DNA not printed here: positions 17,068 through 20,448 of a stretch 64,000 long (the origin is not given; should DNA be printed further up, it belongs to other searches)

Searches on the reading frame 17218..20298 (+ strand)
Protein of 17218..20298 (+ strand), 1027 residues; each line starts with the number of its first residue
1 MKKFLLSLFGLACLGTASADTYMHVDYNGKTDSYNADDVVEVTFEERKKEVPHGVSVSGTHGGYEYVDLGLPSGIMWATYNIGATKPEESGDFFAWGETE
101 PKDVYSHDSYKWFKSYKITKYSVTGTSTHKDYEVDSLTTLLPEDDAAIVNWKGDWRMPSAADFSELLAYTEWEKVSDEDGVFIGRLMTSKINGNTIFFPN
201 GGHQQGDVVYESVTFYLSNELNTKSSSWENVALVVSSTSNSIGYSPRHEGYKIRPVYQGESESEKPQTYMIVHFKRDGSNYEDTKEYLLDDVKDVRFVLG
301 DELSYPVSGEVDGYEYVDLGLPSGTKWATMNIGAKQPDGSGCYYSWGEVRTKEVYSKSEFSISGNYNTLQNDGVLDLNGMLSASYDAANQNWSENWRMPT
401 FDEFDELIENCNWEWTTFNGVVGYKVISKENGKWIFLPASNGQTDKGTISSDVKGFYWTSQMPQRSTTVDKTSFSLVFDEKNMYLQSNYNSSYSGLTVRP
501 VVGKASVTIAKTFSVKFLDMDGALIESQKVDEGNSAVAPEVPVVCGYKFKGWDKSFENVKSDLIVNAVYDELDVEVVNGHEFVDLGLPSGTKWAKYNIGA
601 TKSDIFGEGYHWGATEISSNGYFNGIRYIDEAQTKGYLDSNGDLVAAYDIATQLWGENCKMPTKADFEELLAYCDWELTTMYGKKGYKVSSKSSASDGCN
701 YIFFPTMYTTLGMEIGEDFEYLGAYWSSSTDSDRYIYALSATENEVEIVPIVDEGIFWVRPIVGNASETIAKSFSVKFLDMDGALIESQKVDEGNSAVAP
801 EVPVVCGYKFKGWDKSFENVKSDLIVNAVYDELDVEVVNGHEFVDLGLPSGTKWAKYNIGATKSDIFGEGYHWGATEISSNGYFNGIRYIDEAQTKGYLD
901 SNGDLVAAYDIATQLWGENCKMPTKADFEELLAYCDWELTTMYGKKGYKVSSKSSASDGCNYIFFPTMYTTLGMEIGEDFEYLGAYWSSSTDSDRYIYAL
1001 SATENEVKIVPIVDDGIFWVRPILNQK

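Call 82: search_protein_families(library=pfam, proteins=[window:17218-20298:+], max_evalue=0.00001)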
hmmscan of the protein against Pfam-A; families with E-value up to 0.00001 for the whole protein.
window:17218-20298:+ (1027 aa): 2 families
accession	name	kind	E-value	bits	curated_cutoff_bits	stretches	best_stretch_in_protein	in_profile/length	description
PF09479.16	Flg_new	-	5.4e-12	46.1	27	0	513-555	1-41/65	Listeria-Bacteroides repeat domain (List_Bact_rpt)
PF07603.17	Lcl_C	-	9.1e-11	42.5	34.9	0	393-492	42-111/117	Lcl C-terminal domain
